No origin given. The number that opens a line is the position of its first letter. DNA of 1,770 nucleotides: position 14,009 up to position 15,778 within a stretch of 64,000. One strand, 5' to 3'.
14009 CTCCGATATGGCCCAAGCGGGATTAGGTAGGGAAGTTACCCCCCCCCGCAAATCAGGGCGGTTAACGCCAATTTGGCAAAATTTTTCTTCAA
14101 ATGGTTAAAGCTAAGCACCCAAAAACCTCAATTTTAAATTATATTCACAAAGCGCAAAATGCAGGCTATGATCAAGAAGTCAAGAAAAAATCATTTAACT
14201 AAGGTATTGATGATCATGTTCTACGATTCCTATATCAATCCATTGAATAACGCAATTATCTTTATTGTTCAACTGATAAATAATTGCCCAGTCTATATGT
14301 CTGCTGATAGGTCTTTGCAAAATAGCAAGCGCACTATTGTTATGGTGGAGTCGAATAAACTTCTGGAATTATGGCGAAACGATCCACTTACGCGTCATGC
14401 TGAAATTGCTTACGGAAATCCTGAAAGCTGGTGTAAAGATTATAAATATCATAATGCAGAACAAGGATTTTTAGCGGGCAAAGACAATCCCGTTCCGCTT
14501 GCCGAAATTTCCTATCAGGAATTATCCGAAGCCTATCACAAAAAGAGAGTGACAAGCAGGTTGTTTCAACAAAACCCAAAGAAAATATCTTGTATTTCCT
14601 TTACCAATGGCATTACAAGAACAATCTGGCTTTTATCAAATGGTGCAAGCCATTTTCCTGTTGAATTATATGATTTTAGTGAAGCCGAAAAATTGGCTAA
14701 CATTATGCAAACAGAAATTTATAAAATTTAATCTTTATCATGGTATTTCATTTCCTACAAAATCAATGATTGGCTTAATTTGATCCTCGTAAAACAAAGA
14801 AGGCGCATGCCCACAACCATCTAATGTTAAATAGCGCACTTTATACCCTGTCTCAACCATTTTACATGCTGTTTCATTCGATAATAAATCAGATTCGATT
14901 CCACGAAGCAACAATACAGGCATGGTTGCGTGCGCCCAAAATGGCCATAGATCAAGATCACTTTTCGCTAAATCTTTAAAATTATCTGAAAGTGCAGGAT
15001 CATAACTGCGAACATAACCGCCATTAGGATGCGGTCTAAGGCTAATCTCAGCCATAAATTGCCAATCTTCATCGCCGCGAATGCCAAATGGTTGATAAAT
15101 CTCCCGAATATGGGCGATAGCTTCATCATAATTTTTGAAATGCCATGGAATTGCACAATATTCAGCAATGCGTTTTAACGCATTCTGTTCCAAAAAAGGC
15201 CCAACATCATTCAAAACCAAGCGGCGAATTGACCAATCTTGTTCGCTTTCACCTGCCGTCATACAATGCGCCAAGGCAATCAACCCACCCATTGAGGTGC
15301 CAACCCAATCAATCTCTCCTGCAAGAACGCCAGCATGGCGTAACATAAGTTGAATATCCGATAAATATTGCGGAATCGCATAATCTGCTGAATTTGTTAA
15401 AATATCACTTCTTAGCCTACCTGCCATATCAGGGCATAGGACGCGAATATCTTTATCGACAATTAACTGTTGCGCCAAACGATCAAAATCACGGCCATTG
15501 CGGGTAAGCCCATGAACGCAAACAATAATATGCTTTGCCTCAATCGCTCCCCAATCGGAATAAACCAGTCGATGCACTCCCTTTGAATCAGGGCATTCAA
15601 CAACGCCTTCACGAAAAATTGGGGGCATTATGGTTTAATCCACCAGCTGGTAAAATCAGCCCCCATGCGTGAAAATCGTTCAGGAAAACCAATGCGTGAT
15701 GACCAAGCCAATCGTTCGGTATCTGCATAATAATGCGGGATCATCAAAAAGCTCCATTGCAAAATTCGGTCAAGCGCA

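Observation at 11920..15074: A 2.4-kb insertion bracketed by 356-bp direct repeats that duplicate the 3' end of the alpha/beta-hydrolase gene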

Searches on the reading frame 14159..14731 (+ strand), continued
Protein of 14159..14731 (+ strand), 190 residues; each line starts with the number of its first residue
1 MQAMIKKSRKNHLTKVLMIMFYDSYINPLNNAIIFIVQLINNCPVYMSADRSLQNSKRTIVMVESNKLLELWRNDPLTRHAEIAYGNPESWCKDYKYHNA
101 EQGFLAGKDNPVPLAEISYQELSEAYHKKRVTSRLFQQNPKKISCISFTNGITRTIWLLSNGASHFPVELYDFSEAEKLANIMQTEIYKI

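Call 59: get_annotated_region(hit=H6, flank=5000)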
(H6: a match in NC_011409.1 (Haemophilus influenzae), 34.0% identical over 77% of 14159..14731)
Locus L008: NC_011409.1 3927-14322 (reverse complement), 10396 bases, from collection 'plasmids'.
description: Haemophilus influenzae plasmid ICEhin1056, complete sequence
organism: Haemophilus influenzae (NCBI taxid 727)
taxonomy: Bacteria; Pseudomonadota; Gammaproteobacteria; Pasteurellales; Pasteurellaceae; Haemophilus; Haemophilus influenzae
host: -; source: Homo sapiens (human),blood; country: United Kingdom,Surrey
typing (MOB-suite, as given by PLSDB): conjugative; replicon rep_cluster_304; relaxase MOBH; mating-pair formation MPF_G
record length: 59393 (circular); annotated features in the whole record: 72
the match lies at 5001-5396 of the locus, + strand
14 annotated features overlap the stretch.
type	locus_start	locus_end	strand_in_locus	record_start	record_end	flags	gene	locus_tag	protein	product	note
CDS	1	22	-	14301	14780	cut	-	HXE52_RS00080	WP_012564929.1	hypothetical protein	-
CDS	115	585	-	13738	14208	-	radC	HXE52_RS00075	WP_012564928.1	DNA repair protein RadC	GO:0006281 - DNA repair [Evidence IEA]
CDS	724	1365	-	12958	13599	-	-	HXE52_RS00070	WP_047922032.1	DUF3560 domain-containing protein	-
CDS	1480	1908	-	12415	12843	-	-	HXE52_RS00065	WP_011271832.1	STY4534 family ICE replication protein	-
CDS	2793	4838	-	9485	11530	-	-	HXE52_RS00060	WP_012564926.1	DNA topoisomerase III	GO:0051304 - chromosome separation [Evidence IEA]; GO:0006310 - DNA recombination [Evidence IEA]; GO:0006265 - DNA ...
CDS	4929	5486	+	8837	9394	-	-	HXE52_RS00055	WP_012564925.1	hypothetical protein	-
CDS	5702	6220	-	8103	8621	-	-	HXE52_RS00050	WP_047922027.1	membrane lipoprotein lipid attachment site-containing protein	-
CDS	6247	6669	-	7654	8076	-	ssb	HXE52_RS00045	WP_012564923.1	single-stranded DNA-binding protein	GO:0006310 - DNA recombination [Evidence IEA]; GO:0006281 - DNA repair [Evidence IEA]; GO:0006260 - DNA replication ...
CDS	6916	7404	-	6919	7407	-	-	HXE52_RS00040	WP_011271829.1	DUF3158 family protein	-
CDS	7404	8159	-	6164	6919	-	-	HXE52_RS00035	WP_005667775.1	PFL_4669 family integrating conjugative element protein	-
CDS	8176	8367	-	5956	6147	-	-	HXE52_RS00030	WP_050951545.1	hypothetical protein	-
CDS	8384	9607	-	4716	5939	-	-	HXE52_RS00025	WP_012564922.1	STY4528 family pathogenicity island replication protein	-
CDS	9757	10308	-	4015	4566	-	-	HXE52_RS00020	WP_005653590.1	DUF2857 domain-containing protein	-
CDS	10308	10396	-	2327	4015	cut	-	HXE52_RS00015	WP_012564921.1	ParB family protein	-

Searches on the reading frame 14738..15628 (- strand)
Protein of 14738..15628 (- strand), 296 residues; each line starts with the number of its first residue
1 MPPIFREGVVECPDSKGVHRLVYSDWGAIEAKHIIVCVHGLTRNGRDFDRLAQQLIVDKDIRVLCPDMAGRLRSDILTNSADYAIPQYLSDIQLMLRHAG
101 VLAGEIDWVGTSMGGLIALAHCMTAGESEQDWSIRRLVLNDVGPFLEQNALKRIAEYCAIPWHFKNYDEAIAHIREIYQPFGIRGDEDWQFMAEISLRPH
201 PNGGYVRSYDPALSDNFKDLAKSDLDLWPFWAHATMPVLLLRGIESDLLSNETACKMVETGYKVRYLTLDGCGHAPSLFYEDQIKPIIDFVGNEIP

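Call 7: search_protein_families(library=pfam, proteins=[window:14738-15628:-], max_evalue=0.01)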
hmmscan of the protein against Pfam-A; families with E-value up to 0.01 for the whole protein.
window:14738-15628:- (296 aa): 4 families
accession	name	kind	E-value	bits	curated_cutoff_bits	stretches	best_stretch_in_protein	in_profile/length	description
PF12697.13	Abhydrolase_6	-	1.2e-13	52.6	26.3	1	35-278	1-208/217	Alpha/beta hydrolase family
PF00561.26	Abhydrolase_1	-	3.9e-09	37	25.8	1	35-142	3-102/245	alpha/beta hydrolase fold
PF12146.15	Hydrolase_4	-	4.6e-08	33.1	27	1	30-147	2-112/239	Serine aminopeptidase, S33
PF05057.20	DUF676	-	0.0018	18.3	20.3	1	30-60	3-33/217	Putative serine esterase (DUF676)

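Call 8: find_encoding_contigs(protein=window:14738-15628:-, flank=10000, max_places=10)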
Protein window:14738-15628:- (296 aa): no gene with exactly this product is on record in the collection.

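Call 10: find_homologous_proteins(query=window:14738-15628:-)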
Query window:14738-15628:- (296 aa): 7999 proteins with E <= 0.001 among 8000 candidates; the best 120 are listed.
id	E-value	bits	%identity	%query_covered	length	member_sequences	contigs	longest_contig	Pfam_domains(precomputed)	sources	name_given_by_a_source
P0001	1.3e-190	651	93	100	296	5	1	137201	PF12697.14,PF00561.27,PF12146.16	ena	-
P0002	2.3e-88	315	51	97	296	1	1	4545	PF12697.14,PF00561.27,PF12146.16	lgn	-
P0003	1.1e-84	303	49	98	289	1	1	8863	PF12697.14,PF00561.27,PF12146.16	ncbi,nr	ncbi:MAG: alpha/beta hydrolase [Alphaproteobacteria bacterium]|nr:alpha/beta hydrolase [Alphaproteob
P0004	2.7e-83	298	48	98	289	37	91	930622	PF12697.14,PF00561.27,PF12146.16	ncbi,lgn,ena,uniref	ncbi:alpha/beta fold hydrolase [Hwanghaeella sp. 1Z406]|uniref:alpha/beta fold hydrolase n=1 Tax=Hwa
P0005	6.9e-82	294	48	95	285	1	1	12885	PF12697.14,PF00561.27,PF12146.16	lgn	-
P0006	6.8e-81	290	47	97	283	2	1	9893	PF12697.14,PF00561.27,PF12146.16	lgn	-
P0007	8.7e-81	290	48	95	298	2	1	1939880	PF12697.14,PF00561.27,PF12146.16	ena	-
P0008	1.1e-78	283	45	97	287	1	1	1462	PF12697.14,PF00561.27,PF12146.16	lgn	-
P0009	3.1e-78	282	47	96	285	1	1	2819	PF12697.14,PF00561.27,PF12146.16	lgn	-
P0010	8.1e-78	280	44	99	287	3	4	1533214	PF12697.14,PF00561.27,PF12146.16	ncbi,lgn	ncbi:MAG: alpha/beta hydrolase [Alphaproteobacteria bacterium]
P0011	9.8e-78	280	46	95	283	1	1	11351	PF12697.14,PF00561.27,PF12146.16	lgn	-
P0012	1.5e-77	279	44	98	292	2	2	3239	PF12697.14,PF00561.27,PF12146.16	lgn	-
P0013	5.0e-76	274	46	92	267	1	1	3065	PF12697.14,PF00561.27,PF12146.16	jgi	-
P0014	9.6e-76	273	47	89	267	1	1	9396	PF12697.14,PF00561.27,PF12146.16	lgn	-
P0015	1.4e-75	273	44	96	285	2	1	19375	PF12697.14,PF00561.27,PF12146.16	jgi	jgi:pimeloyl-ACP methyl ester carboxylesterase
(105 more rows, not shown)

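Call 11: find_encoding_contigs(protein=P0001, flank=10000, max_places=10)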
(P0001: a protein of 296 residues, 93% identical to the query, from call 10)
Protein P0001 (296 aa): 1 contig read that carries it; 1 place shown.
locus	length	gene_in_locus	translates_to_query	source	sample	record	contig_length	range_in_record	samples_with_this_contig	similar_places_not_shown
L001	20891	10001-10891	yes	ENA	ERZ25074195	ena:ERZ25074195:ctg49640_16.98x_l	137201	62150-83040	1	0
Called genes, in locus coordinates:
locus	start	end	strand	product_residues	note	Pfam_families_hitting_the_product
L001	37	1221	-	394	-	PF00155:Aminotran_1_2, PF01041:DegT_DnrJ_EryC1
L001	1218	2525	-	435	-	PF00004:AAA (weak), PF07728:AAA_5 (weak), PF07724:AAA_2, PF00004:AAA (weak)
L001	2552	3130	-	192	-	PF00227:Proteasome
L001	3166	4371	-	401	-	PF03486:HI0933_like (faint), PF07992:Pyr_redox_2, PF13738:Pyr_redox_3 (faint), PF00070:Pyr_redox, PF01262:AlaDh_PNT_C (weak), PF14759:Reductase_C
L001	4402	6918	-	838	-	PF07244:POTRA (weak), PF08478:POTRA_1 (faint), PF07244:POTRA, PF01103:Omp85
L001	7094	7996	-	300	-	PF00892:EamA, PF03151:TPT (faint), PF00892:EamA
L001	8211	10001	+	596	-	PF00496:SBP_bac_5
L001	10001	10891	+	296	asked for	PF00561:Abhydrolase_1, PF12146:Hydrolase_4, PF12697:Abhydrolase_6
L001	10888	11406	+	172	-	-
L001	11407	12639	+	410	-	PF04932:Wzy_C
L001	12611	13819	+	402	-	PF01053:Cys_Met_Meta_PP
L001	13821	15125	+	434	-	PF01699:Na_Ca_ex, PF04314:LpqE-like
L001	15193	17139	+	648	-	PF02518:HATPase_c (weak), PF13589:HATPase_c_3, PF00183:HSP90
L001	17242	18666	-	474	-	PF00890:FAD_binding_2 (weak), PF01134:GIDA (weak), PF07992:Pyr_redox_2, PF12831:FAD_oxidored, PF13450:NAD_binding_8 (weak), PF13738:Pyr_redox_3, PF00070:Pyr_redox, PF02852:Pyr_redox_dim, +3 more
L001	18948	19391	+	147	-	PF02033:RBFA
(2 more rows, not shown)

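Call 12: find_encoding_contigs(protein=P0002, flank=10000, max_places=5)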
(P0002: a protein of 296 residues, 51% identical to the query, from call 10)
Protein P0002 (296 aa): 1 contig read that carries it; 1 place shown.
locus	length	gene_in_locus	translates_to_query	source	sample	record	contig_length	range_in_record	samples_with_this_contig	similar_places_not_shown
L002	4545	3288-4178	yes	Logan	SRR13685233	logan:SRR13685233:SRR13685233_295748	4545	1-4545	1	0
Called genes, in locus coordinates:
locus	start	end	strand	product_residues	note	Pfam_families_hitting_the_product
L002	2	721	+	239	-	?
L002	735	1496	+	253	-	PF00378:ECH_1, PF16113:ECH_2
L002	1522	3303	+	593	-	PF00496:SBP_bac_5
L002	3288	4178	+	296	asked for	PF12146:Hydrolase_4, PF00561:Abhydrolase_1, PF12697:Abhydrolase_6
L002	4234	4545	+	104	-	?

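Call 41: search_protein_families(library=ncbifam, proteins=[window:14738-15628:-], max_evalue=0.01)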
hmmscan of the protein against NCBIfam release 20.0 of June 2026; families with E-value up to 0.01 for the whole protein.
window:14738-15628:- (296 aa): 9 families
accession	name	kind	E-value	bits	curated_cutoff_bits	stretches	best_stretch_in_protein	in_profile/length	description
TIGR03695.1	menH_SHCHC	equivalog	4.2e-11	42.8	208.55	1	32-150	2-112/252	2-succinyl-6-hydroxy-2,4-cyclohexadiene-1-carboxylate synthase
NF050089.1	i_nPHAscl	equivalog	3.1e-07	29.8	300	1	31-126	17-106/288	intracellular short-chain-length polyhydroxyalkanoate depolymerase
NF051487.1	bifunc_PcaCD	exception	3.4e-07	29.7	430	1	29-119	169-253/413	bifunctional 4-carboxymuconolactone decarboxylase/3-oxoadipate enol-lactonase PcaCD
TIGR02427.1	protocat_pcaD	equivalog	3e-05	23.5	255.85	1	27-127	8-102/251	3-oxoadipate enol-lactonase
NF002043.0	PRK00870.1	subfamily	3.9e-05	23.2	265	1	17-122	32-133/302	haloalkane dehalogenase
TIGR01738.1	bioH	equivalog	8.4e-05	22.3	206.95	0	33-126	5-87/245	pimeloyl-ACP methyl ester esterase BioH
NF045948.1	ProImpepThrmp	equivalog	0.0033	16.9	500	1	21-123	14-114/291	proline iminopeptidase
NF008340.0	PRK11126.1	equivalog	0.0037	16.5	261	1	31-140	13-110/255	2-succinyl-6-hydroxy-2,4-cyclohexadiene-1-carboxylate synthase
NF051488.1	bifunc_PcaDC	exception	0.0047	16.1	390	1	32-125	12-99/375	bifunctional 3-oxoadipate enol-lactonase/4-carboxymuconolactone decarboxylase PcaDC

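Call 72: find_related_loci(query=A4, collection=genome_contigs, flank=6000)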
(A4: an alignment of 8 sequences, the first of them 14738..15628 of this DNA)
Query A4 (296 aa) in genome_contigs; peptide patterns used: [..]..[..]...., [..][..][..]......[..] (x = any residue, [..] = any of these).
600 stretches matched a pattern (row limit reached: there are more); 597 encode a relative of the query (tblastn E <= 1e-3); the best 80 are kept; 80 distinct loci.
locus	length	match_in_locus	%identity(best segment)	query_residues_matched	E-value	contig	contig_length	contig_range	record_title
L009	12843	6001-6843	48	3-291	1e-88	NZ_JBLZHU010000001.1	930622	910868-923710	Hwanghaeella sp. 1Z406 NODE_1_length_930622_cov_44.599540, whole genome shotgun sequence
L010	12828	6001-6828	48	10-291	2e-83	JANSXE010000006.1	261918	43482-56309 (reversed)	MAG: Alphaproteobacteria bacterium isolate bin.17 k141_182937_length_261918_cov_88.7055, whole genome shotgun sequence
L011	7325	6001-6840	47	6-291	7e-80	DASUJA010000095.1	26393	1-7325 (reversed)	MAG TPA_asm: Rhodocyclaceae bacterium isolate SMAG_U1474 k141_1328591, whole genome shotgun sequence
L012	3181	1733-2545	48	9-291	6e-79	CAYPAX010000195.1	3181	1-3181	MAG TPA_asm: uncultured Rhodospirillaceae bacterium isolate SRP200020_co5_65 genome assembly, contig: NODE_48960_length_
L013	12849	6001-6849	44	5-295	5e-76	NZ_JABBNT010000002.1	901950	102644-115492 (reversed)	Pacificispira spongiicola strain KN72 Scaffold2, whole genome shotgun sequence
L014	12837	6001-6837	45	4-291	6e-75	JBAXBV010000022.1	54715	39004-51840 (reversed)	MAG: Betaproteobacteria bacterium isolate ELA176 MAG176_22, whole genome shotgun sequence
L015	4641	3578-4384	46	15-291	6e-74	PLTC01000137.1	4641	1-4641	MAG: Rhodospirillales bacterium isolate bog_933 73.20120700_S1D.247_contig_420413, whole genome shotgun sequence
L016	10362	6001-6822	45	10-291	3e-72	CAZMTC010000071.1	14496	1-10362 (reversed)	MAG TPA_asm: uncultured Alphaproteobacteria bacterium isolate SRP141376_co4_250 genome assembly, contig: NODE_7070_lengt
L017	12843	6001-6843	43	10-295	3e-72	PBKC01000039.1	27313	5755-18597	MAG: Rhodospirillaceae bacterium isolate SP28 MHASMcontig_3496412, whole genome shotgun sequence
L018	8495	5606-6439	44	5-291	5e-72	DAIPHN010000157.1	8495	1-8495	MAG TPA_asm: Burkholderiales bacterium isolate CTOTU1211 NODE_6764_length_8495_cov_7.502251, whole genome shotgun sequen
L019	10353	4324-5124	43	17-293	4e-71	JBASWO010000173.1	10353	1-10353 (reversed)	MAG: Alphaproteobacteria bacterium isolate MFD03231_ilm_asm_bin56 k127_120688, whole genome shotgun sequence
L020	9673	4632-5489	42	2-296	3e-71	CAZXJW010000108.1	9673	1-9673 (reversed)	MAG TPA_asm: uncultured Rhodocyclaceae bacterium isolate binchicken_co311_6 genome assembly, contig: NODE_11284_length_9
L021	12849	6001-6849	43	1-291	3e-71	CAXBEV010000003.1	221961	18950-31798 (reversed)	MAG TPA_asm: uncultured Rhodospirillales bacterium isolate ERR2762125_binner12_Refined_25 genome assembly, contig: ERZ34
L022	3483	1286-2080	45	17-291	3e-71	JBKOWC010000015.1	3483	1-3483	MAG: Pseudomonadota bacterium isolate GM_EKS_MAG_00027 GM_EKS_000000753099, whole genome shotgun sequence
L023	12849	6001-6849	44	2-293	9e-71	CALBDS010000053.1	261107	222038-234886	MAG TPA_asm: uncultured Rhodospirillaceae bacterium isolate SRR3330203_bin.128_CONCOCT_v1.1_MAG genome assembly, contig:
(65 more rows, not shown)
